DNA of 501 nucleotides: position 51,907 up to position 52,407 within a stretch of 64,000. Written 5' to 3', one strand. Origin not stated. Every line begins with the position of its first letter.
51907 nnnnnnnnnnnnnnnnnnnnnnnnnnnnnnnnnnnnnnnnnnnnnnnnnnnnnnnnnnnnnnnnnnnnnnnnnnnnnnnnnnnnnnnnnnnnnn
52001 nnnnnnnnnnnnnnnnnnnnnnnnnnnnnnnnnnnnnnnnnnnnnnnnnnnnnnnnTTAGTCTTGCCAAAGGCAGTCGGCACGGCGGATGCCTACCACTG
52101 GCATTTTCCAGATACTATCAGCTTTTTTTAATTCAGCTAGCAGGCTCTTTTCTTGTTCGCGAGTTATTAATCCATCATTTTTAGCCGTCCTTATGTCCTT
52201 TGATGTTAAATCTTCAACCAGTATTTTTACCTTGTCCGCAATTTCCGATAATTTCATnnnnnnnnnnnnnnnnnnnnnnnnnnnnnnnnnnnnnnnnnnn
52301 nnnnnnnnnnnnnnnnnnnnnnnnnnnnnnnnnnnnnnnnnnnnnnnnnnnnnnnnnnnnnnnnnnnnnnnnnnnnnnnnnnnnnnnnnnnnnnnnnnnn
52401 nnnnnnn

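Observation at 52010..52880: T-box-type tRNA-sensing leader drives two tiny SD-led ORFs (one with four Cys) instead of an aaRS, directly upstream of trpB2-trpS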

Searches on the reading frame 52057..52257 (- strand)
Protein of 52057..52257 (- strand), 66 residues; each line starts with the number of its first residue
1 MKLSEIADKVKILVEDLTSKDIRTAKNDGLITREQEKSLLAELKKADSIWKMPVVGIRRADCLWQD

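Call 8: search_protein_families(library=pfam, proteins=[window:52057-52257:-], max_evalue=0.1)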
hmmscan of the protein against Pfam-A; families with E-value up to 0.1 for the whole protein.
window:52057-52257:- (66 aa): 0 families

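Call 9: search_protein_families(library=ncbifam, proteins=[window:52057-52257:-], max_evalue=0.1)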
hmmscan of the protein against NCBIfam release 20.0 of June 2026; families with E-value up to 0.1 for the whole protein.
window:52057-52257:- (66 aa): 0 families

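Call 41: find_homologous_proteins(query=A3, max_evalue=0.01)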
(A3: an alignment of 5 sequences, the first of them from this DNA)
Query A3 (5 sequences) (66 aa, profile of the alignment): 13 proteins with E <= 0.01 among 60 candidates.
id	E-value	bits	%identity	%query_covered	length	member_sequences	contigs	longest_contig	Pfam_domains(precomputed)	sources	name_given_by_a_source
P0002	1.6e-26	110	47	97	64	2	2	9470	-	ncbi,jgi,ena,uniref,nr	ncbi:hypothetical protein COZ78_03660 [bacterium (Candidatus Gribaldobacteria) CG_4_8_14_3_um_filter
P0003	1.4e-24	104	39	50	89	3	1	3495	-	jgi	-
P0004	6.1e-24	102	31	77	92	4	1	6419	-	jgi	-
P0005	6.1e-23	99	89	98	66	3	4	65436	-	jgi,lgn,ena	-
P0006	1.2e-22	98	50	97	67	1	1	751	-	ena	-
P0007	1.6e-21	94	47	97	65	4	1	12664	-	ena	-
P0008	2.7e-21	93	52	98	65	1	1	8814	-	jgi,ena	-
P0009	2.6e-20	90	48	97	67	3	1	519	-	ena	-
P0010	5.1e-20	89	45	97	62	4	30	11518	-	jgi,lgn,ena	-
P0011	5.6e-17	80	56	97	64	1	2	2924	-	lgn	-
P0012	1.9e-13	68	44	94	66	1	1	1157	-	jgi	-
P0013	4.0e-11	61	55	100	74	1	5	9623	-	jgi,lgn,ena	jgi:predicted transcriptional regulator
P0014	6.8e-8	50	40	98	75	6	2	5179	-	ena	-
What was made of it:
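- Tried and rejected: One source names a homologue 'predicted transcriptional regulator' (call 41).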

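Call 44: find_encoding_contigs(protein=P0005, flank=6000, max_places=3)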
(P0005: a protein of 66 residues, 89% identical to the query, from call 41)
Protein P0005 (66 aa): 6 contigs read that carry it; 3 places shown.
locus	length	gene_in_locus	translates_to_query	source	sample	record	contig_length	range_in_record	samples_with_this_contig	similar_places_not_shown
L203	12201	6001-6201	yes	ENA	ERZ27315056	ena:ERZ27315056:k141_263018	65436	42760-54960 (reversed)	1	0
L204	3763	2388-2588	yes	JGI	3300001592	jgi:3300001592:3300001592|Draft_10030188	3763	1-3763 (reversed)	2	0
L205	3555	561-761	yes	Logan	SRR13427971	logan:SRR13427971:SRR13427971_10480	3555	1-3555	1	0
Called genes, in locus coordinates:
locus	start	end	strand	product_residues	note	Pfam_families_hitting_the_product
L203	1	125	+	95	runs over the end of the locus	PF13192:Thioredoxin_3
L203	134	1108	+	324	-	PF03773:ArsP_1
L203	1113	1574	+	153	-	-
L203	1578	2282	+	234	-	PF13386:DsbD_2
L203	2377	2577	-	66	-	-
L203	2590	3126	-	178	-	-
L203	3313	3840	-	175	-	-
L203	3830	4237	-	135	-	-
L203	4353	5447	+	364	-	PF00814:TsaD, PF22521:HypF_C_2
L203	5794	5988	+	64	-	-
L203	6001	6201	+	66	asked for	-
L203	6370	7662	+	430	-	PF00291:PALP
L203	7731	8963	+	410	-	PF00579:tRNA-synt_1b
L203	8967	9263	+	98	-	-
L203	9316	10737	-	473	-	PF02878:PGM_PMM_I, PF02879:PGM_PMM_II, PF02880:PGM_PMM_III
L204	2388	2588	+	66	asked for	-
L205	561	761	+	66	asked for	-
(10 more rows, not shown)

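Call 45: find_encoding_contigs(protein=P0002, flank=6000, max_places=2)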
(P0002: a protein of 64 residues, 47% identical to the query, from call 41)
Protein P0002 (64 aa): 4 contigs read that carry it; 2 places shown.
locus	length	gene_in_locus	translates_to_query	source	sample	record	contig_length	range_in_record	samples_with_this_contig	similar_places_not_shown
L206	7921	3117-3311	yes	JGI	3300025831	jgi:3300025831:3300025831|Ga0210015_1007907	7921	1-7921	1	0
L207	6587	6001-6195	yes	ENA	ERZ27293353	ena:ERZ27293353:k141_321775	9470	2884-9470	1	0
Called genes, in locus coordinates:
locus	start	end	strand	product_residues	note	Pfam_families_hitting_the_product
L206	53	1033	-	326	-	PF00872:Transposase_mut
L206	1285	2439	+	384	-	PF00814:TsaD, PF22521:HypF_C_2 (weak)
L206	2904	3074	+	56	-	-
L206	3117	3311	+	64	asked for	-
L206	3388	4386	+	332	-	PF00579:tRNA-synt_1b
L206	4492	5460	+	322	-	PF13546:DDE_5, PF01609:DDE_Tnp_1, PF04693:DDE_Tnp_2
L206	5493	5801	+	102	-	PF09685:MamF_MmsF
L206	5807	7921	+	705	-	?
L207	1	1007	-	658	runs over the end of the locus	PF00403:HMA, PF00122:E1-E2_ATPase, PF00702:Hydrolase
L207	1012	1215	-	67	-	PF00403:HMA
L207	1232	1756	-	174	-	PF13473:Cupredoxin_1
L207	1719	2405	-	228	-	PF13386:DsbD_2, PF13473:Cupredoxin_1 (weak)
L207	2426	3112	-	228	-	PF00403:HMA, PF13386:DsbD_2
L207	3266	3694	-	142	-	-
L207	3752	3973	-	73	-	PF09851:SHOCT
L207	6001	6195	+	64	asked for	-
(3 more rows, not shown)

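Call 46: find_encoding_contigs(protein=P0013, flank=6000, max_places=2)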
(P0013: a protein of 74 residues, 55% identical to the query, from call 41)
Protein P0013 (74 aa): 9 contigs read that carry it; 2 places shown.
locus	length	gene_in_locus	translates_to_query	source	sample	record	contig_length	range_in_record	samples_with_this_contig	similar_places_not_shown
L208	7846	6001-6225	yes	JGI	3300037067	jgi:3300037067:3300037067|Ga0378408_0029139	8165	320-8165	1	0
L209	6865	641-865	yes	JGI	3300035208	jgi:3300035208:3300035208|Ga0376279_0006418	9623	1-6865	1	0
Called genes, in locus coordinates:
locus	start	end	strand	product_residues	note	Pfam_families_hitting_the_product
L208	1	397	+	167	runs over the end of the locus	PF03891:DUF333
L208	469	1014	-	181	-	-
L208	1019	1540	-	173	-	-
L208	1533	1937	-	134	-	-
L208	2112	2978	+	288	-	-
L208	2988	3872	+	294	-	PF00294:PfkB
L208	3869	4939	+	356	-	PF00814:TsaD, PF22521:HypF_C_2 (weak)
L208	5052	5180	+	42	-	-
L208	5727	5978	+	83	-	-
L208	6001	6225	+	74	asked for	-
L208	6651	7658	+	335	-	PF00579:tRNA-synt_1b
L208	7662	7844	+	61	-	?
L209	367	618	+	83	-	-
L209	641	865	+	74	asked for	-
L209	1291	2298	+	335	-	PF00579:tRNA-synt_1b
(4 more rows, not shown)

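Call 50: search_solved_structures(query=A5, max_evalue=10, show_alignments=2)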
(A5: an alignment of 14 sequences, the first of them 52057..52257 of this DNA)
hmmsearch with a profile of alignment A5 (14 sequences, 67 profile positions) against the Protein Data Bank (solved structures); distinct sequences matched with E-value up to 10: 6.
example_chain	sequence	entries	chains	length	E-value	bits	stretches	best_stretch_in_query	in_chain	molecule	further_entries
7v9r_A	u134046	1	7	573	0.87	13.3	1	8-51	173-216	60 kDa chaperonin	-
7v98_A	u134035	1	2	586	0.92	13.3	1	8-51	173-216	60 kDa chaperonin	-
6qs0_A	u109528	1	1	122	1.1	13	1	7-54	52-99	Putative outer membrane protein BBA03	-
7olc_LK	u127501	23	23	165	1.4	12.7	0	12-34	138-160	60S ribosomal protein L12-like protein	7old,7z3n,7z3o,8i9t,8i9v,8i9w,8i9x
1zq1_C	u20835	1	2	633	1.9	12.3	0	14-47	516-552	Glutamyl-tRNA(Gln) amidotransferase subunit E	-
2m45_A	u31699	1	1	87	2.4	11.9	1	2-53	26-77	Minichromosome maintenance protein MCM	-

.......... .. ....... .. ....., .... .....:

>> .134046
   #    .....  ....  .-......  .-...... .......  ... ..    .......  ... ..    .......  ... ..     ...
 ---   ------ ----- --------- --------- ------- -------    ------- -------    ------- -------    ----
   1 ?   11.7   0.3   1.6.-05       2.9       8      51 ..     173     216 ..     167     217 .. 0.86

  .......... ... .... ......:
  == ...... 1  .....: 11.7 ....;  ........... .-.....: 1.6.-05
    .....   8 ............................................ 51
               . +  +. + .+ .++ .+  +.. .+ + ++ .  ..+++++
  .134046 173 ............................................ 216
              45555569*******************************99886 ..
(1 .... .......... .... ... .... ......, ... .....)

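Call 51: search_protein_families(library=pfam, alignment_id=A5, max_evalue=1)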
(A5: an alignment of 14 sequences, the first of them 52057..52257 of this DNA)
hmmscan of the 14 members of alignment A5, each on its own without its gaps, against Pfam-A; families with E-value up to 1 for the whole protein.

A. member 1, window:52057-52257:- (66 aa): 0 families

B. families by the number of members that match (of 14 scanned): 13 families
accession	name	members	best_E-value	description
PF07408.16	DUF1507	3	0.051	Protein of unknown function (DUF1507)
PF12651.13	RHH_3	1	0.00084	Ribbon-helix-helix domain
PF22813.1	TcaA_2nd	1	0.0014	TcaA protein second domain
PF04760.21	IF2_N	1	0.011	Translation initiation factor IF-2, N-terminal region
PF06969.22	HemN_C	1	0.017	HemN C-terminal domain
PF20781.2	TssR_C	1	0.018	TssR C-terminal domain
PF01967.27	MoaC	1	0.053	MoaC family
PF11868.13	DUF3388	1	0.057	Protein of unknown function (DUF3388)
PF01726.22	LexA_DNA_bind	1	0.078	LexA DNA binding domain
PF10925.13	DUF2680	1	0.1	Protein of unknown function (DUF2680)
PF22746.1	SHOCT-like_DUF2089-C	1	0.12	SHOCT-like domain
PF08646.16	Rep_fac-A_C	1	0.14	Replication factor-A C terminal domain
PF01476.26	LysM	1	0.2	LysM domain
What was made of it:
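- Tried and rejected: Pfam and NCBIfam gave nothing (calls 8, 9, 51).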

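Call 57: predict_structure(alignment_id=A5)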
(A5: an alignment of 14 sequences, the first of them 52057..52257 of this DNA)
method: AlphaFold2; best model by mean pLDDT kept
length: 66 residues; sequences in the alignment: 14
mean_pLDDT: 77.5   pTM: 0.53
mean pLDDT of the five models: 77.5, 73.6, 72.9, 72.8, 70.9
residues with pLDDT >= 90: 1; 70-90: 48; 50-70: 17; < 50: 0
segments of 3 or more residues with pLDDT < 50: none
pLDDT, mean of each block of 10 residues (from residue 1): 80 84 88 88 78 59 57
secondary structure, 60 per line:
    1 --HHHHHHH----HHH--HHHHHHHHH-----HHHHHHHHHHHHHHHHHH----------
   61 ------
elements in order: H3-9 H19-27 H33-50
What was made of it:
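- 52057..52257 (-): ORF2, a 66-aa protein with three predicted helices and a flexible tail. I49, W50, G56, L63 and W64 are invariant. AlphaFold2 model with pLDDT 77.5 (call 57).
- Four conserved Cys and a predicted three-helix fold (call 57) are not expected of a mere stalling peptide.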

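Call 59: fold_search(model_id=the predicted structure, library=pdb)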
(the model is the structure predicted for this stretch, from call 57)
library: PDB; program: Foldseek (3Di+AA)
matches with E <= 10: 34; with E <= 0.001: 0
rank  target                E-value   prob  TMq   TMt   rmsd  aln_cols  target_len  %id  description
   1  6jpi_C                3.7e+00  0.08  0.30  0.25   5.5        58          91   12  Crystal structure of PA4674 in complex with its operator DNA (28bp) from Pseudomonas aeruginosa (released 2020-04-01)
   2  6jgf                  4.6e+00  0.03  0.25  0.15  11.2        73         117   18  Crystal structure of Se-Met CadR from P. putida with a 21 residue C-terminal truncation (released 2019-09-25)
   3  5gpe_E                4.9e+00  0.08  0.23  0.15   4.0        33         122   24  Crystal structure of the transcription regulator PbrR691 from Ralstonia metallidurans CH34 in complex with Lead(II) (released 2016-12-28)
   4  1u16                  5.3e+00  0.08  0.26  0.05   5.5        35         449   17  Crystal structure of a duck-delta-crystallin-1 double loop mutant (DLM) in complex with sulfate (released 2004-10-05)
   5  1wi9_MODEL_1_A        5.3e+00  0.07  0.25  0.23   4.4        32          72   19  Solution structure of the PCI domain from mouse hypothetical protein AAH51541 (released 2004-11-28)
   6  1q06_B                5.3e+00  0.07  0.23  0.15   3.8        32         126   28  Crystal structure of the Ag(I) form of E. coli CueR, a copper efflux regulator (released 2003-09-16)
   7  3vk0_C                5.3e+00  0.06  0.31  0.26   7.2        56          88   11  Crystal Structure of hypothetical transcription factor NHTF from Neisseria (released 2012-03-14)
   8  4hht_A                5.7e+00  0.30  0.50  0.16   1.1        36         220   28  T. maritima RNase H2 G21S in complex with nucleic acid substrate and calcium ions (released 2013-02-06)
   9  8raj_MODEL_1_A        5.7e+00  0.25  0.40  0.42   1.3        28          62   32  NMR structure of PKS docking domains (released 2024-06-05)
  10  2jcg                  6.1e+00  0.05  0.29  0.09   8.3        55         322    9  Apo form of the catabolite control protein A (ccpA) from bacillus megaterium, with the DNA binding domain (released 2007-03-06)
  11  5gpe_B                6.5e+00  0.07  0.23  0.15   4.0        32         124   25  Crystal structure of the transcription regulator PbrR691 from Ralstonia metallidurans CH34 in complex with Lead(II) (released 2016-12-28)
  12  5gpe_F                6.5e+00  0.07  0.23  0.14   4.0        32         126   25  Crystal structure of the transcription regulator PbrR691 from Ralstonia metallidurans CH34 in complex with Lead(II) (released 2016-12-28)
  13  5gpe_C                6.5e+00  0.07  0.23  0.14   4.0        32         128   25  Crystal structure of the transcription regulator PbrR691 from Ralstonia metallidurans CH34 in complex with Lead(II) (released 2016-12-28)
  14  5gpe_D                6.5e+00  0.07  0.23  0.14   4.0        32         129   25  Crystal structure of the transcription regulator PbrR691 from Ralstonia metallidurans CH34 in complex with Lead(II) (released 2016-12-28)
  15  4d9k_C                6.5e+00  0.07  0.28  0.06   1.3        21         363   14  Crystal structure of Escherichia coli Diaminopropionate ammonia lyase in apo form (released 2012-04-25)
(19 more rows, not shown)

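Call 84: find_encoding_contigs(protein=P0011, flank=3000, max_places=2)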
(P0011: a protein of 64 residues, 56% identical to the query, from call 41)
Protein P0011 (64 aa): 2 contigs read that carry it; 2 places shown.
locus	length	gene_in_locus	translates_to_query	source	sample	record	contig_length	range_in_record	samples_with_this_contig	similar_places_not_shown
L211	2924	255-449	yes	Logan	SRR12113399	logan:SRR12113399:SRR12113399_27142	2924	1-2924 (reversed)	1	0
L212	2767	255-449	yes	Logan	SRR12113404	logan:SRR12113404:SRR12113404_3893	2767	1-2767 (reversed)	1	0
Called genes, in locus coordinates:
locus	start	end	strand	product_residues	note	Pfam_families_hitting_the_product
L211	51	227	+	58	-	-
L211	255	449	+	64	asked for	-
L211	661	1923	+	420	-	PF00291:PALP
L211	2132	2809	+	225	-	-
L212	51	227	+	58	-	-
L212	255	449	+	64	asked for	-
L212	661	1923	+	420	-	PF00291:PALP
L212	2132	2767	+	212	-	?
